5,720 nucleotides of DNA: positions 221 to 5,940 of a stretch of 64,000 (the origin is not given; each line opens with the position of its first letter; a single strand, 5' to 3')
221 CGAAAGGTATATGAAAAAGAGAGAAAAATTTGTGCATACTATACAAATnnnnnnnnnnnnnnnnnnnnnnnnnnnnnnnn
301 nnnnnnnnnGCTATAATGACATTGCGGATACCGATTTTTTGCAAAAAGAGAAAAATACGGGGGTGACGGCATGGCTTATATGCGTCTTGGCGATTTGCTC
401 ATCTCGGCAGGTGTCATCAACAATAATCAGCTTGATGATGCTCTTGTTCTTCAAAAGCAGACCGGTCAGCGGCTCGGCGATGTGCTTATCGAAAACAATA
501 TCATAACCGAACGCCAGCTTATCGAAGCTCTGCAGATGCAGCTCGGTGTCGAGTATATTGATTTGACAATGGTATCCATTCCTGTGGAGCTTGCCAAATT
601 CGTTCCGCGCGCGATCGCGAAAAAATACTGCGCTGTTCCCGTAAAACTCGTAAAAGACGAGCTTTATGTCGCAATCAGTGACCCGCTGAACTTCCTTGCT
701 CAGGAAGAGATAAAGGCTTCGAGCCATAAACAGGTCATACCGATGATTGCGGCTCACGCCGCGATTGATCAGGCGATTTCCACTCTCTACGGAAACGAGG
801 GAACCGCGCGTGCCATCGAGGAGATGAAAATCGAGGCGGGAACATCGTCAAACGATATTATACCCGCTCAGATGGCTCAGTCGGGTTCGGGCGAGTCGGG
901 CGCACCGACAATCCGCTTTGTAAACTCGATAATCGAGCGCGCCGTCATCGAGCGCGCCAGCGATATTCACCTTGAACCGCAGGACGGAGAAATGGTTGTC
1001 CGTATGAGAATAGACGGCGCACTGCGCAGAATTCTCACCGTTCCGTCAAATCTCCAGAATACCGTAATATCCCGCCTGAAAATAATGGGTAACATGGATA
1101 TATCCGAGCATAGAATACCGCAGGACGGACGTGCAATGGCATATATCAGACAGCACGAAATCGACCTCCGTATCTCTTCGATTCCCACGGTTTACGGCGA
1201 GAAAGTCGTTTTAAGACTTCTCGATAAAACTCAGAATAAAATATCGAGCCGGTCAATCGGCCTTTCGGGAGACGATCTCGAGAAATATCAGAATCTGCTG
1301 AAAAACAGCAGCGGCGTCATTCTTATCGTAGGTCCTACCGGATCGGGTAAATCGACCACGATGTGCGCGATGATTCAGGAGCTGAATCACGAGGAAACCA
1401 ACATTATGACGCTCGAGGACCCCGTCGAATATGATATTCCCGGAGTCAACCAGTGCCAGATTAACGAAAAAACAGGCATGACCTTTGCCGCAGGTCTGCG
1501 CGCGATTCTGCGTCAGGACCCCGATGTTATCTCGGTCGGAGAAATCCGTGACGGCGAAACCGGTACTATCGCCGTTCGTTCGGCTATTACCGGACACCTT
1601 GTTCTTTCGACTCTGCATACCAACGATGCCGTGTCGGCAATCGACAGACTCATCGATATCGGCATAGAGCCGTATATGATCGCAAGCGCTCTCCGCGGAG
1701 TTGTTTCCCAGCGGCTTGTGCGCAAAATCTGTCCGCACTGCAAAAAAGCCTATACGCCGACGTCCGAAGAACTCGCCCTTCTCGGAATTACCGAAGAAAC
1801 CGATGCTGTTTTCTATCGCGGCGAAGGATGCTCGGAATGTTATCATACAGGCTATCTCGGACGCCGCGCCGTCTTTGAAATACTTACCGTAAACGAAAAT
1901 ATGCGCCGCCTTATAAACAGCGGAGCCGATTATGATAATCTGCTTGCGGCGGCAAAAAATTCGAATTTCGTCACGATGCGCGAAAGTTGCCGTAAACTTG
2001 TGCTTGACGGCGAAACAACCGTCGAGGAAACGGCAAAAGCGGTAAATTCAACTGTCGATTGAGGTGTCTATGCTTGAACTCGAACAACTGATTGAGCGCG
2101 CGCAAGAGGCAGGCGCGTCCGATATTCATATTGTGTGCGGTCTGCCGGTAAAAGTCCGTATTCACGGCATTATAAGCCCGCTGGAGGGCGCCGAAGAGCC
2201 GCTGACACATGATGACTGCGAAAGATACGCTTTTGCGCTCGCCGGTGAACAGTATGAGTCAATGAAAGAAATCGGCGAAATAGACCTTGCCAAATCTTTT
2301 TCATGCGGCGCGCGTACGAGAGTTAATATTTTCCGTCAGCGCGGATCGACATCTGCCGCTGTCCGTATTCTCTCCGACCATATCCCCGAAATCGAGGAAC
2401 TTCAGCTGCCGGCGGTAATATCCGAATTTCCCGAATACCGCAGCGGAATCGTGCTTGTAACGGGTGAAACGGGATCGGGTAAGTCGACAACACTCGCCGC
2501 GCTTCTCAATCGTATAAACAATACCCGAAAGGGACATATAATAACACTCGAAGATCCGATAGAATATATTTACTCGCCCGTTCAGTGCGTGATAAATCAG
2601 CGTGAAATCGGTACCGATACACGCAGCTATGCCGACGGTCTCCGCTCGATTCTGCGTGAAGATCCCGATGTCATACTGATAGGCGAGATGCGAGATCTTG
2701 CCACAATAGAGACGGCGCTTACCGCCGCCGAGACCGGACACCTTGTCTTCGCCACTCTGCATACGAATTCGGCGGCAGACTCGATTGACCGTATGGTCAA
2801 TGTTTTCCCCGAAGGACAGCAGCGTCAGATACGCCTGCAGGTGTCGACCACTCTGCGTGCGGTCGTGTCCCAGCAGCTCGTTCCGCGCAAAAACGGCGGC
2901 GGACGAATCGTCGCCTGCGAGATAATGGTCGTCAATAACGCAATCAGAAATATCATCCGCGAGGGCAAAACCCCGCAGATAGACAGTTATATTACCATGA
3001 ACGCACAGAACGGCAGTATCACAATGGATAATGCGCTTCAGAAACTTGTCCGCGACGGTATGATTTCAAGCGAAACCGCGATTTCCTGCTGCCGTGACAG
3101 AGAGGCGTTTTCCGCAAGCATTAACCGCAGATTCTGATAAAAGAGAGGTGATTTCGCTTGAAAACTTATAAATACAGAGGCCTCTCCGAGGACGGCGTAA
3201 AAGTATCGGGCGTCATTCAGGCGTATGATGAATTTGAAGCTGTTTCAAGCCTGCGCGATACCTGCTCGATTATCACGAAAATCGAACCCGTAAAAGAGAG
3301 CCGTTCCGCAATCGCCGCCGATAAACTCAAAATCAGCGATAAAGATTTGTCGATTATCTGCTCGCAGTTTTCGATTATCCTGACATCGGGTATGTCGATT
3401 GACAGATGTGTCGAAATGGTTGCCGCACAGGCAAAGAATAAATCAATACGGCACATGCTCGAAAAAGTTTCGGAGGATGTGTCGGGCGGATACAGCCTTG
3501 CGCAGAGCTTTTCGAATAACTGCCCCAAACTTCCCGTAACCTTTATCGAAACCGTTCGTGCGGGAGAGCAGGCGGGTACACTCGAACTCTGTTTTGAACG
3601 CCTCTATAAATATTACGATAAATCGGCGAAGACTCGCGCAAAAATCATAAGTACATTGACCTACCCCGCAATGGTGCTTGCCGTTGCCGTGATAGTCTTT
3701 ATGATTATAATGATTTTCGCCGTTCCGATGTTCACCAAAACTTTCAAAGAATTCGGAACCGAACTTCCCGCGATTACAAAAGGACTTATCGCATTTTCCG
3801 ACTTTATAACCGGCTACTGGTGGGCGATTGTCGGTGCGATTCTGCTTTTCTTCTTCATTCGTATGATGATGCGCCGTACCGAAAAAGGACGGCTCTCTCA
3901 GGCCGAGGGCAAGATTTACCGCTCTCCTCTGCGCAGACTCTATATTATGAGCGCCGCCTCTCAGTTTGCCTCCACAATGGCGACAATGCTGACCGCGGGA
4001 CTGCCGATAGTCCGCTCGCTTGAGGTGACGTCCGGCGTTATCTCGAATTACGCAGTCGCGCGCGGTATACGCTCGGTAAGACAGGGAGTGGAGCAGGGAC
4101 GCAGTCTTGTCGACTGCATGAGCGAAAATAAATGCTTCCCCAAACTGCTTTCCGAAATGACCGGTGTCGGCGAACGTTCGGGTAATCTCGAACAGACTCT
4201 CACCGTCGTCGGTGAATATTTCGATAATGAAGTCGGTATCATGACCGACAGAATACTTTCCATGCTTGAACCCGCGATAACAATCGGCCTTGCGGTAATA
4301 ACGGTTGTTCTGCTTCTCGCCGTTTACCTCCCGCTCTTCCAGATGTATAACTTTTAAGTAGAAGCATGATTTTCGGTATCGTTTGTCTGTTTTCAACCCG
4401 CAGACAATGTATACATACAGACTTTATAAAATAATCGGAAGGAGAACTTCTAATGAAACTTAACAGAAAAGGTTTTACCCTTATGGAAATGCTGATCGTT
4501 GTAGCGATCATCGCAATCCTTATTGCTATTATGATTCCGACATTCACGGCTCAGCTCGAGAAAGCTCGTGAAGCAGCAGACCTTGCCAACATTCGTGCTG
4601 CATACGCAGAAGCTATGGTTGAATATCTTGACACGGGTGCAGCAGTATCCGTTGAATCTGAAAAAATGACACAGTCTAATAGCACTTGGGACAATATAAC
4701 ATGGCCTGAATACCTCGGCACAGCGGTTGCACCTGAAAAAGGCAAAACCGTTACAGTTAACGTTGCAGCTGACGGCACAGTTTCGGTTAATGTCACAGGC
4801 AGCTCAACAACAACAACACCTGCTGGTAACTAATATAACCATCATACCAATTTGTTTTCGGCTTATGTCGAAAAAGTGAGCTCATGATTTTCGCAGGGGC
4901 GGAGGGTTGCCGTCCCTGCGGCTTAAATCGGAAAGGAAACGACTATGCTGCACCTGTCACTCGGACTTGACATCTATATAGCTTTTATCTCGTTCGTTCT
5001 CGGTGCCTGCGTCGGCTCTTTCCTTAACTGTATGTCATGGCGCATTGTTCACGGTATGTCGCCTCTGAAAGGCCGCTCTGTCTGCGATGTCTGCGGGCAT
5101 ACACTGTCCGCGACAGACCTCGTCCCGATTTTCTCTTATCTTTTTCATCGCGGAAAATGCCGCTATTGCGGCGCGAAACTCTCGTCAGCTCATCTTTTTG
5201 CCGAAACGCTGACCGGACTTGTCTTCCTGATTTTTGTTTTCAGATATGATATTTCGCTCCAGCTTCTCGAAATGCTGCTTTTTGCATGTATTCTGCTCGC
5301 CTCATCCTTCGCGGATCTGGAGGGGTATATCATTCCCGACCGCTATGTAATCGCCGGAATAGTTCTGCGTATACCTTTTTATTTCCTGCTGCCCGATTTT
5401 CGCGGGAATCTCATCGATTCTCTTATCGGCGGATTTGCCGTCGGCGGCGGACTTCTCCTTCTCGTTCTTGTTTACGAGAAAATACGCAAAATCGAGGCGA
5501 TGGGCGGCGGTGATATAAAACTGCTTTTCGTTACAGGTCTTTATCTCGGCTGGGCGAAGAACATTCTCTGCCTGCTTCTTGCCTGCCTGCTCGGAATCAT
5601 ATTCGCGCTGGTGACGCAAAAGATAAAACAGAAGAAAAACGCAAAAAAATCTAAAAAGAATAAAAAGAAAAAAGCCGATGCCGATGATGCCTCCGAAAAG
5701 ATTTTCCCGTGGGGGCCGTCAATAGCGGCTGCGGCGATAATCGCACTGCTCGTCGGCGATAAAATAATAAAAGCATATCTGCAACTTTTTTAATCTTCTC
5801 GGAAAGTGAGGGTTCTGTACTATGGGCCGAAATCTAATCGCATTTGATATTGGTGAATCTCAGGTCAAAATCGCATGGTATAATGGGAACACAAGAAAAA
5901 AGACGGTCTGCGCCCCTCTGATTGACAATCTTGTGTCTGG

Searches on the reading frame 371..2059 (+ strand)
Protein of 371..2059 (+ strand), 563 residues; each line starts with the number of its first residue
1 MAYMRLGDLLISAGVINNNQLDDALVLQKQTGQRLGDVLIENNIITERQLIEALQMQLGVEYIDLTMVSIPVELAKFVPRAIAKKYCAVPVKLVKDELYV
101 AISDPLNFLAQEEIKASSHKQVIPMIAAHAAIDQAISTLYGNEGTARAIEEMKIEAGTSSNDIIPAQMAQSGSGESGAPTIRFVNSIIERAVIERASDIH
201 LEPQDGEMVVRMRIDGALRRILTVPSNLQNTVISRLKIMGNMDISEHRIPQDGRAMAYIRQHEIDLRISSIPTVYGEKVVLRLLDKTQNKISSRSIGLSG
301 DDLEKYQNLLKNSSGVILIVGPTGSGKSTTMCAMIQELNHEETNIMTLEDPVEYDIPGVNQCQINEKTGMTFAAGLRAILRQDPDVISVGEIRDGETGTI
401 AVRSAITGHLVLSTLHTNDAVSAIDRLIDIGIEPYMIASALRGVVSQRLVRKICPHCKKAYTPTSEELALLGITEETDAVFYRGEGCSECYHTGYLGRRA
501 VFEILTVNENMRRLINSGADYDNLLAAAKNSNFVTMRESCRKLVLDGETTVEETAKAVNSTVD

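Call 6: search_protein_families(library=pfam, proteins=[window:371-2059:+], max_evalue=0.01)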
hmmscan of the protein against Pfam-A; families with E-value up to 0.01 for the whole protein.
window:371-2059:+ (563 aa): 15 families
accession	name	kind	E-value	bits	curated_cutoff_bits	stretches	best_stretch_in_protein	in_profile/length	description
PF00437.27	T2SSE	-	2.9e-130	434.7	24.9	1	176-554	4-368/370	Type II/IV secretion system protein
PF05157.20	MshEN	-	1.6e-18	66.9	23.1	1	58-145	1-89/90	MshEN domain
PF13476.12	AAA_23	-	0.00021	22.4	27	1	313-334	18-39/201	AAA domain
PF04851.21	ResIII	-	0.0003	21.2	22.5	1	304-344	13-55/164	Type III restriction enzyme, res subunit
PF13555.12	AAA_29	-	0.00045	20.3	27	1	312-335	20-43/61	P-loop containing region of AAA domain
PF01935.23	DUF87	-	0.00047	20.7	23.2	1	317-340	26-49/220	Helicase HerA, central domain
PF24883.2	NPHP3_N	-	0.00058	20.5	24.8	1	304-345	10-53/164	Nephrocystin 3, N-terminal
PF00005.33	ABC_tran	-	0.00062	20.8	25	1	314-359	11-52/137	ABC transporter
PF25199.1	nSTAND_NTPase5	-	0.00071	19.9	34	1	311-351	38-79/145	Novel STAND NTPase 5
PF13401.12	AAA_22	-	0.0013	19.4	27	1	313-349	4-33/130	AAA domain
PF20720.3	nSTAND3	-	0.0014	18.8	27.2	1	306-353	10-56/155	Novel STAND NTPase 3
PF12775.13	AAA_7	-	0.0014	18.6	25.8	1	310-348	29-67/181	P-loop containing dynein motor region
PF13173.12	AAA_14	-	0.0031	18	27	1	315-355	3-44/129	AAA domain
PF01580.24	FtsK_SpoIIIE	-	0.0034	17.3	24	1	312-338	37-63/221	FtsK/SpoIIIE family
PF13604.12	AAA_30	-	0.0046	17.1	27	1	304-345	8-49/191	AAA domain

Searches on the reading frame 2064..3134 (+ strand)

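Call 6: search_protein_families(library=pfam, proteins=[window:2064-3134:+], max_evalue=0.01)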
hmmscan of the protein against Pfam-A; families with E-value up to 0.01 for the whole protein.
window:2064-3134:+ (357 aa): 10 families
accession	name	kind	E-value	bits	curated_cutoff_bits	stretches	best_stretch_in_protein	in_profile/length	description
PF00437.27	T2SSE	-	2.8e-47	161.6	24.9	1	121-275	136-280/370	Type II/IV secretion system protein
PF13191.12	AAA_16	-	2.9e-06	28.3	32.6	1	117-171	14-64/167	AAA ATPase domain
PF13401.12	AAA_22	-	2.2e-05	25.2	27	1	127-170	5-40/130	AAA domain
PF01935.23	DUF87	-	2.8e-05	24.7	23.2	1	131-161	27-57/220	Helicase HerA, central domain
PF00005.33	ABC_tran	-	4.4e-05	24.5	25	1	127-256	11-117/137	ABC transporter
PF25199.1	nSTAND_NTPase5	-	0.00016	22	34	1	121-167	35-81/145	Novel STAND NTPase 5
PF13555.12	AAA_29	-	0.00035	20.7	27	1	126-148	21-43/61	P-loop containing region of AAA domain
PF13476.12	AAA_23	-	0.00053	21.1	27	1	122-147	17-39/201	AAA domain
PF06745.19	ATPase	-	0.0032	17.3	26.6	1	127-191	19-79/231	KaiC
PF20720.3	nSTAND3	-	0.0054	16.9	27.2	0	127-163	17-52/155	Novel STAND NTPase 3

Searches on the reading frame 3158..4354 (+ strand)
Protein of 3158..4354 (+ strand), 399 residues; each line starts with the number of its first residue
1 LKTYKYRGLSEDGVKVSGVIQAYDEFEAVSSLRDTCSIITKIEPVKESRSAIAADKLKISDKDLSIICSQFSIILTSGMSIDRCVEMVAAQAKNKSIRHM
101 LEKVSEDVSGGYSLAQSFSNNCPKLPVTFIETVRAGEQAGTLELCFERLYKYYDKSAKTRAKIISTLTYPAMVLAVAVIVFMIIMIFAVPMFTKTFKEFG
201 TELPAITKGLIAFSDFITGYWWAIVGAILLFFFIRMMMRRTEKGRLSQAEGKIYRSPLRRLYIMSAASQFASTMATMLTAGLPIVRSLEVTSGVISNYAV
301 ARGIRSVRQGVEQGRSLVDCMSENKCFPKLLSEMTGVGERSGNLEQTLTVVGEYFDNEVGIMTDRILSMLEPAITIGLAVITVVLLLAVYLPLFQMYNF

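Call 6: search_protein_families(library=pfam, proteins=[window:3158-4354:+], max_evalue=0.01)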
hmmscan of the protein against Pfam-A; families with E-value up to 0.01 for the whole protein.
window:3158-4354:+ (399 aa): 2 families
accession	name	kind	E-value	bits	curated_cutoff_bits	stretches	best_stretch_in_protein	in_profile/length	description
PF00482.28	T2SSF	-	1.1e-51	174.4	25.2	2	68-190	2-125/125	Type II secretion system (T2SS), protein F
PF20990.2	DUF2207_C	-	9.5e-06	25.9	33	1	148-249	122-201/247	Predicted membrane protein (DUF2207) C-terminal domain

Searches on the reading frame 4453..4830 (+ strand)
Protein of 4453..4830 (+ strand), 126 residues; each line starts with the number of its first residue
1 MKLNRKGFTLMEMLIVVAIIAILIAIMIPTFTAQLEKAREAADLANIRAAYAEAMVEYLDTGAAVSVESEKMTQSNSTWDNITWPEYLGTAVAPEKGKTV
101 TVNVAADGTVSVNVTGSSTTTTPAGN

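Call 6: search_protein_families(library=pfam, proteins=[window:4453-4830:+], max_evalue=0.01)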
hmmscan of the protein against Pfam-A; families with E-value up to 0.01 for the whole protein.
window:4453-4830:+ (126 aa): 2 families
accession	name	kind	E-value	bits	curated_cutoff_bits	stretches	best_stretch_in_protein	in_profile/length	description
PF07963.17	N_methyl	-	1.5e-08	34.3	21.2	1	4-27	3-26/27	Prokaryotic N-terminal methylation motif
PF16862.10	Glyco_hydro_79C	-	0.0083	17.4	27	1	43-118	34-100/103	Glycosyl hydrolase family 79 C-terminal beta domain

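Call 8: search_protein_families(library=ncbifam, proteins=[window:4453-4830:+], max_evalue=0.01)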
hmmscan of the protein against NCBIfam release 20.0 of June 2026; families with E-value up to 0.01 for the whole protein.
window:4453-4830:+ (126 aa): 15 families
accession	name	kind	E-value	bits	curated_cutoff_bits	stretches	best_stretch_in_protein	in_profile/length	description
NF040999.1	pilin_ComGC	equivalog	5.4e-11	42.5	75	1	6-68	2-64/84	competence type IV pilus major pilin ComGC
NF007862.0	PRK10574.1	equivalog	1.9e-09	37.8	138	1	4-54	3-52/145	prepilin peptidase-dependent pilin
TIGR01710.1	typeII_sec_gspG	equivalog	3.6e-09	36.8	88.85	1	6-51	1-46/134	type II secretion system major pseudopilin GspG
TIGR01708.2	typeII_sec_gspH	equivalog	6.6e-09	36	80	1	6-78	2-78/169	type II secretion system minor pseudopilin GspH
NF041775.1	typeIV_PilA_Myxo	equivalog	1.6e-08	34.8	400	1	5-54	10-59/214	type IV pilin protein PilA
TIGR02532.1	IV_pilin_GFxxxE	domain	5e-08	32.5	16.3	1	5-27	1-23/24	prepilin-type N-terminal cleavage/methylation domain-containing protein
NF041013.1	T4P_ComGE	equivalog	6.7e-08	32.5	49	1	5-66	3-68/83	competence type IV pilus minor pilin ComGE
TIGR02596.1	TIGR02596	subfamily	7.7e-07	29.4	70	1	8-119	1-116/196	Verru_Chthon cassette protein D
NF040982.1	ComGD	equivalog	1.7e-06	28.5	70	1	6-53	2-49/139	competence type IV pilus minor pilin ComGD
NF047828.1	T3SSXpsI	equivalog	0.00029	20.9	150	1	6-71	2-66/132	type II secretion system protein XpsI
NF041002.1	pilin_ComGF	equivalog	0.00041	20.6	80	1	6-41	2-36/139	competence type IV pilus minor pilin ComGF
TIGR02599.1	TIGR02599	subfamily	0.00077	18.8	256.5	1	7-41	1-35/361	Verru_Chthon cassette protein C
NF033675.1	NTTRR-F1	subfamily_domain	0.00078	19.6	70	1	31-106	63-136/155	NTTRR-F1 domain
NF007800.0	PRK10506.1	equivalog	0.0019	18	158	1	4-39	7-42/163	prepilin peptidase-dependent protein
NF047827.1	T3SSXpsH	equivalog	0.0051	16.6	160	1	6-51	1-46/145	type II secretion system protein XpsH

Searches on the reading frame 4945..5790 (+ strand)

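Call 6: search_protein_families(library=pfam, proteins=[window:4945-5790:+], max_evalue=0.01)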
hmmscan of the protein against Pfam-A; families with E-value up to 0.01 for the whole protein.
window:4945-5790:+ (282 aa): 2 families
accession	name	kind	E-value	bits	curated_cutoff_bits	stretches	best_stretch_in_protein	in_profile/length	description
PF06750.18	A24_N_bact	-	8.4e-26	90.3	23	1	18-100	1-83/84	Bacterial Peptidase A24 N-terminal domain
PF01478.23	Peptidase_A24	-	4.5e-16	59.6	26.5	1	111-222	1-104/104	Type IV leader peptidase family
